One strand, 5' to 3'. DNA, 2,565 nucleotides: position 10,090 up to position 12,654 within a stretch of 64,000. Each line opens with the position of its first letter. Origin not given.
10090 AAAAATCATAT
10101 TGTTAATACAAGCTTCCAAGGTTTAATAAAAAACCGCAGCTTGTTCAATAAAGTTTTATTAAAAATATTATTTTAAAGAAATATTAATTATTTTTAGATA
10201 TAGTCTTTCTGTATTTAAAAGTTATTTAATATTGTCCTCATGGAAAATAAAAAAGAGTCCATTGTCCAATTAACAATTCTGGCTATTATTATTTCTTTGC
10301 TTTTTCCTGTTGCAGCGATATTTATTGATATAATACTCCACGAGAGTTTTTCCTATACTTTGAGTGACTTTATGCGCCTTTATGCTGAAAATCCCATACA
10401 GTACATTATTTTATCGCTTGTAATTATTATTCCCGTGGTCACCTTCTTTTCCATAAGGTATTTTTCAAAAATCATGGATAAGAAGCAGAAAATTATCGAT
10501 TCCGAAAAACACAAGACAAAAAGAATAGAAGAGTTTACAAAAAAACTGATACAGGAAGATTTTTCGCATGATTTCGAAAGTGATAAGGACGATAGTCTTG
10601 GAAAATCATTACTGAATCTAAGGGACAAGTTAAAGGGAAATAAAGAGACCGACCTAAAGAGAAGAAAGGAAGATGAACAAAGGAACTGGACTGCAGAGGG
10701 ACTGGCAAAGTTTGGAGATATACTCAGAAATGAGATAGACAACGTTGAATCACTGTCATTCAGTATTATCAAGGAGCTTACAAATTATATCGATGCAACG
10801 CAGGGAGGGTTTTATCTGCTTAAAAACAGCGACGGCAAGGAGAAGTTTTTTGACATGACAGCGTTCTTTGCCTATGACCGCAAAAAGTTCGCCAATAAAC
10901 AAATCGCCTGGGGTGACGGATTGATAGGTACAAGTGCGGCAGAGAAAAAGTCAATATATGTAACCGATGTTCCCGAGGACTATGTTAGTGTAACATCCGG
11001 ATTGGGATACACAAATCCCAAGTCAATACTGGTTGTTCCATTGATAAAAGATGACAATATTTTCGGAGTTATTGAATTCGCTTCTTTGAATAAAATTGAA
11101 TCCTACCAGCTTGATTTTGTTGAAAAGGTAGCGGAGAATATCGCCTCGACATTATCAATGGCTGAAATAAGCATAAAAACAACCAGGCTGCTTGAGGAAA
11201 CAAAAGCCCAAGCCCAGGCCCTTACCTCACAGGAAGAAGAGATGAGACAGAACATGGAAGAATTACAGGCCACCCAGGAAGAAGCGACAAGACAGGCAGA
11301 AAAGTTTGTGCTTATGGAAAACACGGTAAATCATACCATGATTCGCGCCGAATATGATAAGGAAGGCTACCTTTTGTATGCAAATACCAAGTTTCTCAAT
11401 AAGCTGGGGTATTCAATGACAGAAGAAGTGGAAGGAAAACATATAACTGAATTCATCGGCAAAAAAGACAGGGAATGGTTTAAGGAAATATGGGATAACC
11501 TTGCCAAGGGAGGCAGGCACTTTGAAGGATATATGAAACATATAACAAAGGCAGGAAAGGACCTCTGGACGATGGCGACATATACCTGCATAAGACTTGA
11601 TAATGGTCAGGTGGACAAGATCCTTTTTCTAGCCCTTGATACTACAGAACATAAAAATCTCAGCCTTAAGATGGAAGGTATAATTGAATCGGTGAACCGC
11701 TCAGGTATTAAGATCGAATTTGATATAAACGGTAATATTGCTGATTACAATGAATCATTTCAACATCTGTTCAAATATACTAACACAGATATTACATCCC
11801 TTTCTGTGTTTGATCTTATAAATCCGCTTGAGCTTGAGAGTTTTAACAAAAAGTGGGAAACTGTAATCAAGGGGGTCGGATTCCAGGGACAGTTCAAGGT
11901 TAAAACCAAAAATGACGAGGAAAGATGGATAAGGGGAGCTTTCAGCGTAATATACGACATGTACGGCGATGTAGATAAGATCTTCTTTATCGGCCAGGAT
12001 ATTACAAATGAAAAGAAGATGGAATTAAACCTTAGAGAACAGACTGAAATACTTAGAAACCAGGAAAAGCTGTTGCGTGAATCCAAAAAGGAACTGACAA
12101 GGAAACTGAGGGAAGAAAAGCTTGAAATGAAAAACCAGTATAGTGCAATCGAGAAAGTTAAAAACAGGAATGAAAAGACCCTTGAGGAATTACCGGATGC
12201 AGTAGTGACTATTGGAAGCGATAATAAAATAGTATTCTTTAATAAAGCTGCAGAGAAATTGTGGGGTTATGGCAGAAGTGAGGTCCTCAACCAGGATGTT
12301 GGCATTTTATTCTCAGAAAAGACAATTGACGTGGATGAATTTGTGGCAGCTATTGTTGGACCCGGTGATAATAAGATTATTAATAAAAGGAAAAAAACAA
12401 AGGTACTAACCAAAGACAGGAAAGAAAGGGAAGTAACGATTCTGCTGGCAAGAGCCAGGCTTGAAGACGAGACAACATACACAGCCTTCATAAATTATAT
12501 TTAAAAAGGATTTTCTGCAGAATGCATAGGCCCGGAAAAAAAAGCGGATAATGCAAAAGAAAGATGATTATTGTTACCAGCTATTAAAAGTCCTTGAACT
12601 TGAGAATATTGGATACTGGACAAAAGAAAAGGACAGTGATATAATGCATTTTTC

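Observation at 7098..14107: Candidate undescribed signalling module: Crp/Fnr, three lone receivers, output-less GAF/PAS sensor and degenerate hybrid kinase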

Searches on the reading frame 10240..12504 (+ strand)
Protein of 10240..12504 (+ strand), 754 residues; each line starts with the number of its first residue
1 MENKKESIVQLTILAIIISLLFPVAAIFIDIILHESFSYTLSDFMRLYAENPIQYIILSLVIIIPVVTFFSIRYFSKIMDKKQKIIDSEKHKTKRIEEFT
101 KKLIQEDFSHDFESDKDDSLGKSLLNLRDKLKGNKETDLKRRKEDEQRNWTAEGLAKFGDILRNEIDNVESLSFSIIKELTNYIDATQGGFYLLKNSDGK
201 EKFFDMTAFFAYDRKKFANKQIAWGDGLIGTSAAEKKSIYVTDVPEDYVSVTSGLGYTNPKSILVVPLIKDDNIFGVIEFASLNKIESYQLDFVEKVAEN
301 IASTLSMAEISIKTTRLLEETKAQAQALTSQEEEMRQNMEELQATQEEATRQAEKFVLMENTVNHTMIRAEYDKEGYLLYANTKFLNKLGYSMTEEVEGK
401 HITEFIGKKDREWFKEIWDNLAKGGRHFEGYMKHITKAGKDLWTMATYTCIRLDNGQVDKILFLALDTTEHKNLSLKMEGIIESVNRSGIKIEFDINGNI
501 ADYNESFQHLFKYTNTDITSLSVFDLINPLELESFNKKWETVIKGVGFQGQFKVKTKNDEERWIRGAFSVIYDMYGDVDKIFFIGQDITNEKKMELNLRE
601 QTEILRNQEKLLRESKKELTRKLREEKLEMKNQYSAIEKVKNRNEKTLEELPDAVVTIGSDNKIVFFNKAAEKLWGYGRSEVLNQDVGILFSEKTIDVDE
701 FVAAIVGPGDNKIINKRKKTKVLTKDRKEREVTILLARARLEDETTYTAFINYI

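Call 3: search_protein_families(library=pfam, proteins=[window:10240-12504:+], max_evalue=0.01)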
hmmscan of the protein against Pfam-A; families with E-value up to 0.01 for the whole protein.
window:10240-12504:+ (754 aa): 8 families
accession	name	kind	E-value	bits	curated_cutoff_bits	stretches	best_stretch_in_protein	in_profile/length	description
PF13426.13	PAS_9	-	3.2e-27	95.2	27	3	372-470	7-103/103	PAS domain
PF08448.16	PAS_4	-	1.8e-21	76.9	23.1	2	493-592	10-109/110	PAS fold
PF00989.32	PAS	-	2.4e-21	76.3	22.6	2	645-739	4-96/113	PAS fold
PF08447.18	PAS_3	-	9e-20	71.2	25.6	2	379-461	2-85/89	PAS fold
PF13185.12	GAF_2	-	2.5e-14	54.1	28.6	1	175-305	10-135/136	GAF domain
PF13188.13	PAS_8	-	4.7e-11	42.6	21.8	1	644-691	3-47/65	PAS domain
PF01590.32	GAF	-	1.7e-07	32.3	22.4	1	170-304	3-132/133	GAF domain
PF13492.12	GAF_3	-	0.0068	17.3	27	0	245-305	62-127/129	GAF domain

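Call 4: search_protein_families(library=ncbifam, proteins=[window:10240-12504:+], max_evalue=0.01)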
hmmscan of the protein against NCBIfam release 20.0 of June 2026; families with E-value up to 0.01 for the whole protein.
window:10240-12504:+ (754 aa): 16 families
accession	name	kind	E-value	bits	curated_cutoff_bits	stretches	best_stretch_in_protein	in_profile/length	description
TIGR00229.1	sensory_box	domain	4.9e-35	120.4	22.9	3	355-474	6-122/126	PAS domain S-box protein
NF008467.0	PRK11359.1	equivalog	4.8e-20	71.2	857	2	376-594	32-254/800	oxygen-sensing cyclic-di-GMP phosphodiesterase DosP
NF047874.1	MASE3_PAS_HK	subfamily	4.1e-17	62.2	560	3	312-495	223-402/655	MASE3 domain-containing sensor histidine kinase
NF041777.1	sens_FixL_Rhizob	equivalog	7.2e-15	54.6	850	2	637-717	118-199/485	sensor protein FixL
NF008468.0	PRK11360.1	equivalog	2.2e-10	39.6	646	1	635-695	261-321/616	two-component system sensor histidine kinase AtoS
NF053781.1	cdiGMPphdstlr2612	equivalog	1.2e-08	33.1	1600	0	499-602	174-276/1268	Tlr1612 family c-di-GMP phosphodiesterase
NF007298.0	PRK09776.1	equivalog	1.3e-08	33.2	1135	2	370-605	316-557/1111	diguanylate cyclase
TIGR02938.1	nifL_nitrog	equivalog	4.6e-07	28.7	242.45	1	359-631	6-277/494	nitrogen fixation negative regulator NifL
TIGR02040.1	PpsR-CrtJ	equivalog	8.2e-07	28.4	275.4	1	283-409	180-305/442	transcriptional regulator PpsR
NF052574.1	HisKinEspCMyxo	equivalog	1.1e-06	27.1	1200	1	343-477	270-407/785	serine histidine kinase EspC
NF052573.1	HisKinEspAMyxo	equivalog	4.2e-06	25.1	1400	0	639-688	251-300/755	serine histidine kinase EspA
NF010077.0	PRK13559.1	subfamily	8.5e-06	24.9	361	0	328-472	14-161/364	hypothetical protein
NF052306.1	BluLightHisKinLov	equivalog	2.8e-05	23.1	450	0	348-474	17-142/334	blue-light-activated histidine kinase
NF045675.1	PhdiestaseDibA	equivalog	6.5e-05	21.5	980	1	329-464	56-185/623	phosphodiesterase DibA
NF052652.1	YtvA_fam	equivalog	0.0011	18.6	250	0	660-695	21-56/243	YtvA family blue-light photoreceptor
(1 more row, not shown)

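Call 5: find_homologous_proteins(query=window:10240-12504:+, max_evalue=1e-10)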
Query window:10240-12504:+ (754 aa): 4729 proteins with E <= 1e-10 among 8000 candidates; the best 120 are listed.
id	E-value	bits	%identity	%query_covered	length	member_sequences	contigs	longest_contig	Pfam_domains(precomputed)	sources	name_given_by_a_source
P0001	0.0e+0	1541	93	100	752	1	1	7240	PF08447.19,PF13426.14,PF13188.14,PF13185.13,PF01590.33,PF08448.17,PF00989.32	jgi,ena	jgi:PAS domain S-box-containing protein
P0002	0.0e+0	1522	91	100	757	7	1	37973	PF08447.19,PF13426.14,PF13188.14,PF13185.13,PF01590.33,PF08448.17,PF00989.32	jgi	jgi:PAS domain S-box-containing protein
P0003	0.0e+0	1504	89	100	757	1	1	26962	PF08447.19,PF13426.14,PF13188.14,PF13185.13,PF01590.33,PF08448.17,PF00989.32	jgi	jgi:PAS domain S-box-containing protein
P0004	0.0e+0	1451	86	100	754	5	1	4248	PF08447.19,PF13426.14,PF13188.14,PF13185.13,PF01590.33,PF08448.17,PF00989.32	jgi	-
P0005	0.0e+0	1450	86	100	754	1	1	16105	PF08447.19,PF13426.14,PF13188.14,PF13185.13,PF01590.33,PF08448.17,PF00989.32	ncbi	-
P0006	0.0e+0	1398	82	100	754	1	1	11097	PF08447.19,PF13426.14,PF13188.14,PF13185.13,PF01590.33,PF08448.17,PF00989.32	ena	-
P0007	0.0e+0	1278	74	100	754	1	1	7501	PF08447.19,PF13426.14,PF13188.14,PF13185.13,PF01590.33,PF08448.17,PF00989.32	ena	-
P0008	0.0e+0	1269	74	100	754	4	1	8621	PF08447.19,PF13426.14,PF13188.14,PF13185.13,PF01590.33,PF08448.17,PF00989.32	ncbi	-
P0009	0.0e+0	1250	73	100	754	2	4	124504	PF08447.19,PF13426.14,PF13188.14,PF13185.13,PF01590.33,PF08448.17,PF00989.32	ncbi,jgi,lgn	-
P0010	0.0e+0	1248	73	100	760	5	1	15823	PF08447.19,PF13426.14,PF13188.14,PF13185.13,PF01590.33,PF08448.17,PF00989.32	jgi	jgi:PAS domain S-box-containing protein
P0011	0.0e+0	1243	72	100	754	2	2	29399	PF08447.19,PF13426.14,PF13188.14,PF13185.13,PF01590.33,PF08448.17,PF00989.32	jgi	jgi:PAS domain S-box-containing protein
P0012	0.0e+0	1237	73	100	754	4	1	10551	PF08447.19,PF13426.14,PF13188.14,PF13185.13,PF01590.33,PF08448.17,PF00989.32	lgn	-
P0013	0.0e+0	1209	70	100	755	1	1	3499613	PF08447.19,PF13426.14,PF13188.14,PF13185.13,PF01590.33,PF08448.17,PF00989.32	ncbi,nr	ncbi:MAG: PAS domain S-box protein [Bacteroidales bacterium]|nr:MAG: PAS domain S-box protein [Bacte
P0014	0.0e+0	1133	66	100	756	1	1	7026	PF08447.19,PF13426.14,PF13188.14,PF13185.13,PF01590.33,PF08448.17,PF00989.32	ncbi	-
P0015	0.0e+0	1127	65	100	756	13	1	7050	PF08447.19,PF13426.14,PF13188.14,PF13185.13,PF01590.33,PF08448.17,PF00989.32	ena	-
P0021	0.0e+0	1033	61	100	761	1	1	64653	PF08447.19,PF13426.14,PF13188.14,PF13185.13,PF01590.33,PF08448.17,PF00989.32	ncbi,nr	ncbi:MAG: PAS domain S-box protein [Bacteroidales bacterium]|nr:PAS domain S-box protein [Bacteroida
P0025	0.0e+0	1023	60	100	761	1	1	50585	PF08447.19,PF13426.14,PF13188.14,PF13185.13,PF01590.33,PF08448.17,PF00989.32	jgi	jgi:PAS domain S-box-containing protein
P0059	3.6e-275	933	57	99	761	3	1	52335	PF08447.19,PF13426.14,PF13188.14,PF13185.13,PF01590.33,PF08448.17,PF00989.32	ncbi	-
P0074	5.7e-270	916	56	99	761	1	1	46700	PF08447.19,PF13426.14,PF13188.14,PF13185.13,PF01590.33,PF08448.17,PF00989.32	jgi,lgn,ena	-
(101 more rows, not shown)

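Call 9: find_related_loci(query=A1, collection=genome_contigs, flank=10000)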
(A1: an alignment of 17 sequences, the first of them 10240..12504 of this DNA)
Query A1 (754 aa) in genome_contigs; peptide patterns used: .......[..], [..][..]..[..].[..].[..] (x = any residue, [..] = any of these).
600 stretches matched a pattern (row limit reached: there are more); 586 encode a relative of the query (tblastn E <= 1e-3); the best 80 are kept; 80 distinct loci.
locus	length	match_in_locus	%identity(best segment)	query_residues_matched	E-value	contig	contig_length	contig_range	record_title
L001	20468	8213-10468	61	3-754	0e+0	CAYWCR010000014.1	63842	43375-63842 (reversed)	MAG TPA_asm: uncultured Bacteroidales bacterium isolate binchicken_co259_28 genome assembly, contig: NODE_111_length_638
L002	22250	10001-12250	57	3-751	0e+0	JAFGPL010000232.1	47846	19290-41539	MAG: Bacteroidales bacterium isolate Zod_Metabat.688 k87_9356425, whole genome shotgun sequence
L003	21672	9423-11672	57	5-754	0e+0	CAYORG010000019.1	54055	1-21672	MAG TPA_asm: uncultured Bacteroidales bacterium isolate binchicken_co89_594 genome assembly, contig: NODE_714_length_540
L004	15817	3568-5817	57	5-754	0e+0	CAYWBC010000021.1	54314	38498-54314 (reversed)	MAG TPA_asm: uncultured Bacteroidales bacterium isolate binchicken_co129_395 genome assembly, contig: NODE_1370_length_5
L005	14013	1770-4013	56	7-754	0e+0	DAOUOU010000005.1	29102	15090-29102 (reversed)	MAG TPA_asm: Bacteroidales bacterium isolate CSMAG_82 CSMAG_82_k119_42156_length_29102_cov_21.3500, whole genome shotgun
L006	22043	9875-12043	53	32-754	0e+0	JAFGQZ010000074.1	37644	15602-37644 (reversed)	MAG: Bacteroidales bacterium isolate Zod_Metabat.800 k87_9512709, whole genome shotgun sequence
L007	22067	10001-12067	55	65-754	0e+0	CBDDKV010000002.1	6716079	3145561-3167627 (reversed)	MAG: Bacteroidales bacterium isolate 9480fe01-225e-458e-b31c-9252802a2ee0 genome assembly, contig: contig_2, whole genom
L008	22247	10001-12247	49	4-751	0e+0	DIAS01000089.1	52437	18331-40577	MAG TPA_asm: Bacteroidales bacterium UBA5072 UBA5072_contig_40602, whole genome shotgun sequence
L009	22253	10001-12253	49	5-754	0e+0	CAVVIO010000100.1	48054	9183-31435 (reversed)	MAG: uncultured Bacteroidales bacterium isolate MFD02923.bin.2.58 genome assembly, contig: contig_8571, whole genome sho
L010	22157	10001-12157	49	36-754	0e+0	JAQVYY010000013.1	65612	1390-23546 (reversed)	MAG: Bacteroidales bacterium isolate STF2_160 NODE_775_length_65612_cov_7.342827_Sandtown_F2, whole genome shotgun seque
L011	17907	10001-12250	45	5-753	0e+0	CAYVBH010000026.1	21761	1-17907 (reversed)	MAG TPA_asm: uncultured Bacteroidales bacterium isolate SRP192927_co7_5 genome assembly, contig: NODE_4193_length_21761_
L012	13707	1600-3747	49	40-754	0e+0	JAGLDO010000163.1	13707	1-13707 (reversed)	MAG: Bacteroidales bacterium isolate SW_4_37 ROV167.bin.37.fa_163, whole genome shotgun sequence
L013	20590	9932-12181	48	5-754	0e+0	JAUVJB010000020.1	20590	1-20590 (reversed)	MAG: Bacteroidota bacterium isolate CSMAG_443 CSMAG_443_k127_387697_length_20590_cov_21.4463, whole genome shotgun seque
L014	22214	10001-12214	47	13-754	0e+0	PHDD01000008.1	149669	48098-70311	MAG: Bacteroidetes bacterium HGW-Bacteroidetes-4 08E140C01_z5_2013_Ig3399_v2_scaffold_128, whole genome shotgun sequence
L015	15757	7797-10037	46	10-754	0e+0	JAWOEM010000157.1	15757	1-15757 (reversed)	MAG: Salinivirgaceae bacterium isolate BLK5-3.bin.206 k191_1230658, whole genome shotgun sequence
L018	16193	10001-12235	45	18-754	0e+0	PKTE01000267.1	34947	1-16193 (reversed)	MAG: Salinivirgaceae bacterium isolate BM715 sc_679, whole genome shotgun sequence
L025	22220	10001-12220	41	10-751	0e+0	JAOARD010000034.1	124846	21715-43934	MAG: Bacteroidales bacterium isolate McBI.38 contig_81762, whole genome shotgun sequence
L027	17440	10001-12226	36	10-754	3e-150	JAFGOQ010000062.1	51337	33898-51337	MAG: Bacteroidales bacterium isolate Zod_Metabat.638 k87_3972934, whole genome shotgun sequence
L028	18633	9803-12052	47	4-754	0e+0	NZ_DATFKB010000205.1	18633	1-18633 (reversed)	MAG: Salinivirga sp. isolate SMAG_U9159 k141_511486, whole genome shotgun sequence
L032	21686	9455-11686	45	10-754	0e+0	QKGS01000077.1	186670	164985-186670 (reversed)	MAG: Bacteroidetes bacterium isolate SZUA-534 scaffold_60, whole genome shotgun sequence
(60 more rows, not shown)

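Call 13: search_protein_families(library=pfam, proteins=[L007:3664-5379:+, L007:5406-5771:+, L007:5708-6286:+, L007:6304-7164:+, L007:7169-8065:+, L007:8034-8546:+, L007:8562-9647:+, L001:6280-7203:+, L001:7243-8016:-], max_evalue=0.001)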
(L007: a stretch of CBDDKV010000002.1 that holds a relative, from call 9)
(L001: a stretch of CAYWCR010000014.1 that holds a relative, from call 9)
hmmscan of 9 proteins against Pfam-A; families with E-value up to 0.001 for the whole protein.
L007:3664-5379:+ (571 aa): 0 families

L007:5406-5771:+ (121 aa): 1 family
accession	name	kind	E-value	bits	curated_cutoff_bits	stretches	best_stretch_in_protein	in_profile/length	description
PF00072.30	Response_reg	-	4.8e-29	101.2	30.2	1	5-117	1-111/111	Response regulator receiver domain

L007:5708-6286:+ (192 aa): 1 family
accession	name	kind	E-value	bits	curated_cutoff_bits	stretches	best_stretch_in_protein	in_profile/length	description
PF01584.24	CheW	-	1.8e-32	112.3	23.5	1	37-175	2-136/138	CheW-like domain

L007:6304-7164:+ (286 aa): 2 families
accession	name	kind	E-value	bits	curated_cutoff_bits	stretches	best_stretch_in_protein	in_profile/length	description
PF01739.24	CheR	-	6.8e-58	195.8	27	1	87-272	1-183/195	CheR methyltransferase, SAM binding domain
PF03705.20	CheR_N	-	2.3e-14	53.3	27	1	20-69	2-51/53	CheR methyltransferase, all-alpha domain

L007:7169-8065:+ (298 aa): 2 families
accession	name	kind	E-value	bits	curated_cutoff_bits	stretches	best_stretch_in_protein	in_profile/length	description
PF02518.31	HATPase_c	-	5.9e-25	88.3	26.4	1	167-277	2-110/111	Histidine kinase-, DNA gyrase B-, and HSP90-like ATPase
PF13581.12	HATPase_c_2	-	4.7e-05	23.8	27.4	1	165-246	26-104/127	Histidine kinase-like ATPase domain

L007:8034-8546:+ (170 aa): 1 family
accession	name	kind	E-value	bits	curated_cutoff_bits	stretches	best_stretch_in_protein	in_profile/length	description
PF03975.18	CheD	-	6.4e-28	97.5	25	1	62-162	1-107/108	CheD chemotactic sensory transduction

L007:8562-9647:+ (361 aa): 2 families
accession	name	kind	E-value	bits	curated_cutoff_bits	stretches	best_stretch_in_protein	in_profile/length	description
PF01339.22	CheB_methylest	-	8.3e-69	231.2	24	1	174-351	1-173/174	CheB methylesterase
PF00072.30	Response_reg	-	3.1e-22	79.3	30.2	1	6-109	1-101/111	Response regulator receiver domain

L001:6280-7203:+ (307 aa): 2 families
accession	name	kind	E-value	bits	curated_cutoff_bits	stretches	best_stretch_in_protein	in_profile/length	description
PF01739.24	CheR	-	2.1e-54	184.4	27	1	108-293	1-183/195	CheR methyltransferase, SAM binding domain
PF03705.20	CheR_N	-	6.6e-15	55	27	1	40-92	1-53/53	CheR methyltransferase, all-alpha domain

L001:7243-8016:- (257 aa): 1 family
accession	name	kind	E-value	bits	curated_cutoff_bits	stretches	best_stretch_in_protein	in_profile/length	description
PF02592.20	Vut_1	-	1.1e-42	146.4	27.2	1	59-232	2-151/152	Putative vitamin uptake transporter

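Call 18: search_protein_families(library=pfam, proteins=[L002:1256-3067:+, L002:3780-5840:+, L002:7346-8233:+, L002:12318-13979:+, L014:2-700:+, L014:736-1116:-, L014:1248-3050:+, L014:3793-5841:+, L014:12310-13755:+, L014:13755-14834:+], max_evalue=0.001)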
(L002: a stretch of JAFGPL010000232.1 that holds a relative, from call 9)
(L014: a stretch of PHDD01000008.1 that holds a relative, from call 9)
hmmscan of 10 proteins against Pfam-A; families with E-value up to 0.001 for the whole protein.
L002:1256-3067:+ (603 aa): 1 family
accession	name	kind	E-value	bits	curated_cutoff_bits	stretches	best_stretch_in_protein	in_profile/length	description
PF12296.13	HsbA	-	0.00053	20.9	33.5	0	22-102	9-87/121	Hydrophobic surface binding protein A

L002:3780-5840:+ (686 aa): 4 families
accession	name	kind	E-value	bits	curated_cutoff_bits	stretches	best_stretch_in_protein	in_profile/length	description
PF01584.24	CheW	-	8.3e-22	77.7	23.5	1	549-674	2-136/138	CheW-like domain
PF01627.28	Hpt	-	9.7e-18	64.6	24.6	1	4-89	2-73/84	Hpt domain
PF02518.31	HATPase_c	-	2.4e-17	63.8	26.4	1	406-543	4-110/111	Histidine kinase-, DNA gyrase B-, and HSP90-like ATPase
PF02895.20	H-kinase_dim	-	1e-10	42.4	23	1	299-354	2-64/68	Signal transducing histidine kinase, homodimeric domain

L002:7346-8233:+ (295 aa): 3 families
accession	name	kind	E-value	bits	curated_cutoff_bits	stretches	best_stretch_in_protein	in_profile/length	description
PF02518.31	HATPase_c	-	1.2e-23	84.1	26.4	1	166-276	2-110/111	Histidine kinase-, DNA gyrase B-, and HSP90-like ATPase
PF13581.12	HATPase_c_2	-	0.00016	22.1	27.4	1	166-253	28-112/127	Histidine kinase-like ATPase domain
PF00512.31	HisKA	-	0.00077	19.9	26.9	0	47-112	1-64/66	His Kinase A (phospho-acceptor) domain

L002:12318-13979:+ (553 aa): 4 families
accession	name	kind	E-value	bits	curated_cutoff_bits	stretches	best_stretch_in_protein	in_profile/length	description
PF02518.31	HATPase_c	-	4.7e-26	91.9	26.4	1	300-409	2-109/111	Histidine kinase-, DNA gyrase B-, and HSP90-like ATPase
PF00072.30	Response_reg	-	7e-26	91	30.2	1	437-547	1-110/111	Response regulator receiver domain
PF00512.31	HisKA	-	6.6e-13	48.9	26.9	1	184-249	2-66/66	His Kinase A (phospho-acceptor) domain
PF08447.18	PAS_3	-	1.7e-05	25.5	25.6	1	71-153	4-83/89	PAS fold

L014:2-700:+ (232 aa): 3 families
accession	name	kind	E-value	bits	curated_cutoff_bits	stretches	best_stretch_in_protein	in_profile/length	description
PF22613.1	Transketolase_C_1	-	1.6e-27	96.4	27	1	106-217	1-113/113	Transketolase-like TK C-terminal domain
PF02779.29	Transket_pyr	-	6.1e-17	62.2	27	1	1-86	95-172/174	Transketolase, pyrimidine binding domain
PF02780.25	Transketolase_C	-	4.9e-06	26.9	25.9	1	108-221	2-124/124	Transketolase, C-terminal domain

L014:736-1116:- (126 aa): 1 family
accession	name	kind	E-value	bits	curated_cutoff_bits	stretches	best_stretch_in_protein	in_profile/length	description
PF00072.30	Response_reg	-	1.2e-22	80.6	30.2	1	7-119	2-110/111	Response regulator receiver domain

L014:1248-3050:+ (600 aa): 0 families

L014:3793-5841:+ (682 aa): 4 families
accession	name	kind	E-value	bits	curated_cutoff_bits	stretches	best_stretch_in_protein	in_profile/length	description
PF01584.24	CheW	-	9.8e-23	80.7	23.5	1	547-672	2-136/138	CheW-like domain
PF02518.31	HATPase_c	-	3.2e-20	73.1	26.4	1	403-541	3-110/111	Histidine kinase-, DNA gyrase B-, and HSP90-like ATPase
PF01627.28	Hpt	-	1.4e-15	57.7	24.6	1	4-96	2-76/84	Hpt domain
PF02895.20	H-kinase_dim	-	6.3e-10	39.8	23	1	297-356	2-68/68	Signal transducing histidine kinase, homodimeric domain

L014:12310-13755:+ (481 aa): 1 family
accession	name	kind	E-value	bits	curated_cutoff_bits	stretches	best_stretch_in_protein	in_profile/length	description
PF13229.12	Beta_helix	-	1e-08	35.4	25.9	1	168-332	24-158/158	Right handed beta helix region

L014:13755-14834:+ (359 aa): 2 families
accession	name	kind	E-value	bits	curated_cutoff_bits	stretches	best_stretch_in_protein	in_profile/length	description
PF19580.5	Exo_endo_phos_3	-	1.2e-99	333.7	27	1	45-355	2-309/311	Endonuclease/Exonuclease/phosphatase family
PF03372.29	Exo_endo_phos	-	8.9e-06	26.1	24.5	1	83-348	18-225/225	Endonuclease/Exonuclease/phosphatase family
